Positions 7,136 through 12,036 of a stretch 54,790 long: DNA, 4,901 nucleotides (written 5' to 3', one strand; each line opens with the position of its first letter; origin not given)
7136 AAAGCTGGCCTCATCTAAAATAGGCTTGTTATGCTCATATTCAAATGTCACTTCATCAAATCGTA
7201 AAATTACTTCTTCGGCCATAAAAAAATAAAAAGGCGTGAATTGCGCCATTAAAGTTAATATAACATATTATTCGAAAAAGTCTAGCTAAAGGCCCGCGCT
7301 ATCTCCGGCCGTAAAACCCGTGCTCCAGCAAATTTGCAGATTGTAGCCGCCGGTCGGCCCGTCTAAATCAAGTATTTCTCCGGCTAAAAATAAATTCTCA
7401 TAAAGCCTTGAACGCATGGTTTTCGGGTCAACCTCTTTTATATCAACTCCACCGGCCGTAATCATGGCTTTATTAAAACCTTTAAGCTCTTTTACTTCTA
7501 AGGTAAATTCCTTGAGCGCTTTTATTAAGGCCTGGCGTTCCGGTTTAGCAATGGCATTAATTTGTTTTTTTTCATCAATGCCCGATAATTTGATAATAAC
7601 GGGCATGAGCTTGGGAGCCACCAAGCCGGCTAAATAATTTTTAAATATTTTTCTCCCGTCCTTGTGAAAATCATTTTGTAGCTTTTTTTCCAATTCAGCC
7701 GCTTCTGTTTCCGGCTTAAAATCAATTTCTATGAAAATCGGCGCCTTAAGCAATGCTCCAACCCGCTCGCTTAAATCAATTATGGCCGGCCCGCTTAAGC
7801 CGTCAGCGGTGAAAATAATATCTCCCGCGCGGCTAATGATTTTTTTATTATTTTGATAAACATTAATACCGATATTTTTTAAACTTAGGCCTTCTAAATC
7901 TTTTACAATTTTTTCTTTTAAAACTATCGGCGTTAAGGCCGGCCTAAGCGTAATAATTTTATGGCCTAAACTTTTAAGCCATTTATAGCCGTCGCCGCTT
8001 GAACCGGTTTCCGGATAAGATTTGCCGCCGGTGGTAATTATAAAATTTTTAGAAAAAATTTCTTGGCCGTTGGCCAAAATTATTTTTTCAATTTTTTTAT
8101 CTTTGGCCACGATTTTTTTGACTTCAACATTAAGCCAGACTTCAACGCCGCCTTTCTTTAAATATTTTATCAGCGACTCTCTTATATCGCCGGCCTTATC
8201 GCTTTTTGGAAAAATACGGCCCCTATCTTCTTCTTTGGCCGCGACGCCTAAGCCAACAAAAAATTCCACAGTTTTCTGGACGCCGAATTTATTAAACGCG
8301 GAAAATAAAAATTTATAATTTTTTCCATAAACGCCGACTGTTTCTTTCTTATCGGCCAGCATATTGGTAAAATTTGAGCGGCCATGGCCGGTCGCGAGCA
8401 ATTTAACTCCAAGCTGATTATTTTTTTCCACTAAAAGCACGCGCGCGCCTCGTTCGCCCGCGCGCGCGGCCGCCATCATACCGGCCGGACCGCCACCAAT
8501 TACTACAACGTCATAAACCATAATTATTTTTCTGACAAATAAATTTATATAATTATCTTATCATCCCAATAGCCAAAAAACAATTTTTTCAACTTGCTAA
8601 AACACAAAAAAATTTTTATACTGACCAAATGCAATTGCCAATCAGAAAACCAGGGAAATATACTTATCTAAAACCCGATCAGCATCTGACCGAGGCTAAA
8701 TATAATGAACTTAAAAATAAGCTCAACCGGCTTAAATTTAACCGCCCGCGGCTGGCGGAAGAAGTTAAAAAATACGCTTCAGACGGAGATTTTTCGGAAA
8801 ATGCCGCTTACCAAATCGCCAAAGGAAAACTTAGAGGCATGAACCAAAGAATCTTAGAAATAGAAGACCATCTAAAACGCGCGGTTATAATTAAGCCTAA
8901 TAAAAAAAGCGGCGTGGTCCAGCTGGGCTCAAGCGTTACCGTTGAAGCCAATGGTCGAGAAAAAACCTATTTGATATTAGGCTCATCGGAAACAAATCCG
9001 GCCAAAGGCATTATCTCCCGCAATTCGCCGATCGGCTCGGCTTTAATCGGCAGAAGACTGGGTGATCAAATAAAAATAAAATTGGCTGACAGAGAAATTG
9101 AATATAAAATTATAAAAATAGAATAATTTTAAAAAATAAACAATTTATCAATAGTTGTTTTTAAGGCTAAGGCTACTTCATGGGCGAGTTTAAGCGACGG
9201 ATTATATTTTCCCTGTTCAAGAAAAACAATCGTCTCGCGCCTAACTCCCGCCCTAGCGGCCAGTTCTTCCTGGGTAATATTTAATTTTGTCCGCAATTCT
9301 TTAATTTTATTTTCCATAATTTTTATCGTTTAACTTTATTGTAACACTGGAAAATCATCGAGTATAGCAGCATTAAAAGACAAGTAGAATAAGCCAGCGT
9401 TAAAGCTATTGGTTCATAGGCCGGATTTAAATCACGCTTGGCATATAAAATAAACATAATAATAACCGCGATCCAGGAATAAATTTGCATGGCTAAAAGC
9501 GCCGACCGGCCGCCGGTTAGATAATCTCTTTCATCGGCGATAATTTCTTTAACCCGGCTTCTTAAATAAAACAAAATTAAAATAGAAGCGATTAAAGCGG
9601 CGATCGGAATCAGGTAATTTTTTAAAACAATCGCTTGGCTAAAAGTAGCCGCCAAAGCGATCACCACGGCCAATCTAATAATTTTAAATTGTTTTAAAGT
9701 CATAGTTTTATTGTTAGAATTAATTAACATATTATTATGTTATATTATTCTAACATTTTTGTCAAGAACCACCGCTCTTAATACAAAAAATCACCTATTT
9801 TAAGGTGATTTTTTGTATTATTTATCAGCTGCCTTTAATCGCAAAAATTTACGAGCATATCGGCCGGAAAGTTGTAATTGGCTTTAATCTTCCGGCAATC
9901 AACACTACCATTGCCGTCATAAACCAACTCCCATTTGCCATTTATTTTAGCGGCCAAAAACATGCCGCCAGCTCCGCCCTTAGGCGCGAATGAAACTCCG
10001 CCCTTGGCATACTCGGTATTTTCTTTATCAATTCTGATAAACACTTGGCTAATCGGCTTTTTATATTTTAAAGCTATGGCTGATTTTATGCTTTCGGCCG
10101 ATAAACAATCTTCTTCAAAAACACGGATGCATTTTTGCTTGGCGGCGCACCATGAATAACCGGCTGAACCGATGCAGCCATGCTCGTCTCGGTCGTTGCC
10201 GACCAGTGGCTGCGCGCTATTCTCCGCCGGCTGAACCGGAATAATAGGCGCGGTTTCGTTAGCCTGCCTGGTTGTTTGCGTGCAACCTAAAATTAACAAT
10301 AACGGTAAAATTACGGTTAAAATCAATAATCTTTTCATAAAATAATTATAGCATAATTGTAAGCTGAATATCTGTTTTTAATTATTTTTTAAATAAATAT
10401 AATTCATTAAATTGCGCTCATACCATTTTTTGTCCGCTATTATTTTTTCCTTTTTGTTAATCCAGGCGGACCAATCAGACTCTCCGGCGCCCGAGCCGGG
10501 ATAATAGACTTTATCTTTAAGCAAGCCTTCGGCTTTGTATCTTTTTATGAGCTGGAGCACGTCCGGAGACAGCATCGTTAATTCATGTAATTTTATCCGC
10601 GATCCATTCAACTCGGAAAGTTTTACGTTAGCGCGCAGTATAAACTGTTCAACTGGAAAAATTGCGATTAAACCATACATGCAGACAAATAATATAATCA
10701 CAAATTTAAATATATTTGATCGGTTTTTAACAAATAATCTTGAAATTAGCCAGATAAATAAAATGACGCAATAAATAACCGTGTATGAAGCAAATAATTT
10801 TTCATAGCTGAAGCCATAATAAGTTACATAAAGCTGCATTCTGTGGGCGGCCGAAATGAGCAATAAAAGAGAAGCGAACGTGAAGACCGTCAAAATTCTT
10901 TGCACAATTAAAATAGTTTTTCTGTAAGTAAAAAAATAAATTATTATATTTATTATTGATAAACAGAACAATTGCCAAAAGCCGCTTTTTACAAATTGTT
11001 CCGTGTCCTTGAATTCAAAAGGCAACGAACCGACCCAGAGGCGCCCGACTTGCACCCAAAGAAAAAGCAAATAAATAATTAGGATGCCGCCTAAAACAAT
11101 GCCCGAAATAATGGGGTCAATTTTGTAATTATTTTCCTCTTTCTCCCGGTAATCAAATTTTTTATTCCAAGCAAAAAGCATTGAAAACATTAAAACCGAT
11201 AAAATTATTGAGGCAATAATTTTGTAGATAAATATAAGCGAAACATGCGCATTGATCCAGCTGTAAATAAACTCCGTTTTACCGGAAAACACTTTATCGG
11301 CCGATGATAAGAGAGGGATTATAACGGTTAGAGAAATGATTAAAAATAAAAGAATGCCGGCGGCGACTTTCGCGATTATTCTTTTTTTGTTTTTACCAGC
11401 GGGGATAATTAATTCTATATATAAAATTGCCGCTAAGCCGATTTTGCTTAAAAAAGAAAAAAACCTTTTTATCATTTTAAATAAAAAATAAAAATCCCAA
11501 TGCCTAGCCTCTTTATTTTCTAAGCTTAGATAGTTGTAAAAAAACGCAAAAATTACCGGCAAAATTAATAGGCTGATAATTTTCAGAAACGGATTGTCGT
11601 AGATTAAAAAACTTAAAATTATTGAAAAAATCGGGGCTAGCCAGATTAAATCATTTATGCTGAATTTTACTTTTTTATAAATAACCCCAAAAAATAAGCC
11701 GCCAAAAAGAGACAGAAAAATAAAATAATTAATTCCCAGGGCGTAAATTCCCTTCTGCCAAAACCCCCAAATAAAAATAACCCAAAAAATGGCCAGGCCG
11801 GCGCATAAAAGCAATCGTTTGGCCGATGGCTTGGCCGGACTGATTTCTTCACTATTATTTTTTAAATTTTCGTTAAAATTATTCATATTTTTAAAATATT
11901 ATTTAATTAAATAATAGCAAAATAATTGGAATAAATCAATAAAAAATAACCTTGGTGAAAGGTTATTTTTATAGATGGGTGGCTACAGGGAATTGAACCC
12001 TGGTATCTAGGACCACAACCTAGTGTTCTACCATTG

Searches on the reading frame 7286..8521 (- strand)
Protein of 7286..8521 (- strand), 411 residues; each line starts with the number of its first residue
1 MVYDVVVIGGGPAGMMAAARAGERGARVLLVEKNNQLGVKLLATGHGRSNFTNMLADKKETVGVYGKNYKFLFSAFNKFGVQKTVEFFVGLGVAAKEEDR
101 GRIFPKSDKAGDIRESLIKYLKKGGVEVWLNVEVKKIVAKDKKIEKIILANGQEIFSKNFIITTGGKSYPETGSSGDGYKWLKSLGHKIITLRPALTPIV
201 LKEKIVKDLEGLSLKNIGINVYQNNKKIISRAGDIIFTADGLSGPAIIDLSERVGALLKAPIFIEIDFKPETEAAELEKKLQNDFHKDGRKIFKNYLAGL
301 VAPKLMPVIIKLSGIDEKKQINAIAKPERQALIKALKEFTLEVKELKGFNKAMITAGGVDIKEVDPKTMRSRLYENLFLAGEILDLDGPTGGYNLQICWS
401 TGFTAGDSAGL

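Call 11: search_protein_families(library=pfam, proteins=[window:7286-8521:-], max_evalue=0.001)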
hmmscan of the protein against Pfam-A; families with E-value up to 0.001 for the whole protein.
window:7286-8521:- (411 aa): 12 families
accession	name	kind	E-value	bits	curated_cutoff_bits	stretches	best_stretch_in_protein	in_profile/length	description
PF03486.20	HI0933_like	-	2.8e-83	279.5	50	1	4-407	2-243/244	HI0933-like protein Rossmann domain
PF22780.1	HI0933_like_1st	-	2.7e-33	115.6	27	1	193-353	1-164/165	HI0933-like protein barrel and H2TH domain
PF01134.28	GIDA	-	1.5e-13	51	22.1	1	4-35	1-32/391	Glucose inhibited division protein A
PF12831.13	FAD_oxidored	-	2.2e-12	47.5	27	1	4-156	1-136/416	FAD dependent oxidoreductase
PF07992.20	Pyr_redox_2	-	2.4e-12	47.3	26.1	1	3-42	1-41/291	Pyridine nucleotide-disulphide oxidoreductase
PF00890.30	FAD_binding_2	-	5.7e-11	42.7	20.4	1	4-40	1-37/414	FAD binding domain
PF00070.33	Pyr_redox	-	1.6e-08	35.3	22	0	112-150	41-80/82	Pyridine nucleotide-disulphide oxidoreductase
PF01266.30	DAO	-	1.8e-08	34.8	27.9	1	4-38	1-35/353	FAD dependent oxidoreductase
PF13450.12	NAD_binding_8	-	3.4e-07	30.9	21.9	1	7-39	1-33/68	NAD(P)-binding Rossmann-like domain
PF01494.25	FAD_binding_3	-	5.4e-06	26.3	22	1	3-36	2-35/349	FAD binding domain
PF13738.12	Pyr_redox_3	-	1.1e-05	25.3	30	0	6-35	1-31/305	Pyridine nucleotide-disulphide oxidoreductase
PF05834.18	Lycopene_cycl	-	0.00057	19.5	23.4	0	4-36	1-35/380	Lycopene cyclase protein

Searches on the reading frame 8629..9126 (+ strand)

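Call 91: search_protein_families(library=pfam, proteins=[window:8629-9126:+], max_evalue=0.001)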
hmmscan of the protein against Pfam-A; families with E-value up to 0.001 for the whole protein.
window:8629-9126:+ (165 aa): 2 families
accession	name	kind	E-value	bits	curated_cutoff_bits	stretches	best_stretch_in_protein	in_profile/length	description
PF01272.25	GreA_GreB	-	5.3e-22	78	26.9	1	93-165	2-76/77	Transcription elongation factor, GreA/GreB, C-term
PF03449.20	GreA_GreB_N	-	2.3e-16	60.2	24.5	1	20-87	3-71/71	Transcription elongation factor, N-terminal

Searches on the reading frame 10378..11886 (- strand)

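Call 11: search_protein_families(library=pfam, proteins=[window:10378-11886:-], max_evalue=0.001)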
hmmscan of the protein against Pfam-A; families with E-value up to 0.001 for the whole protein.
window:10378-11886:- (502 aa): 1 family
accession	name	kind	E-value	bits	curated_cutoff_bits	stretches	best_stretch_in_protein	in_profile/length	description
PF13687.11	DUF4153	-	4.4e-45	154.9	27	1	84-449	2-372/373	Domain of unknown function (DUF4153)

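Call 72: search_protein_families(library=ncbifam, proteins=[window:10378-11886:-], max_evalue=0.01)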
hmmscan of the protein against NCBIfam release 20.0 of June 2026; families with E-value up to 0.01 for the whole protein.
window:10378-11886:- (502 aa): 0 families
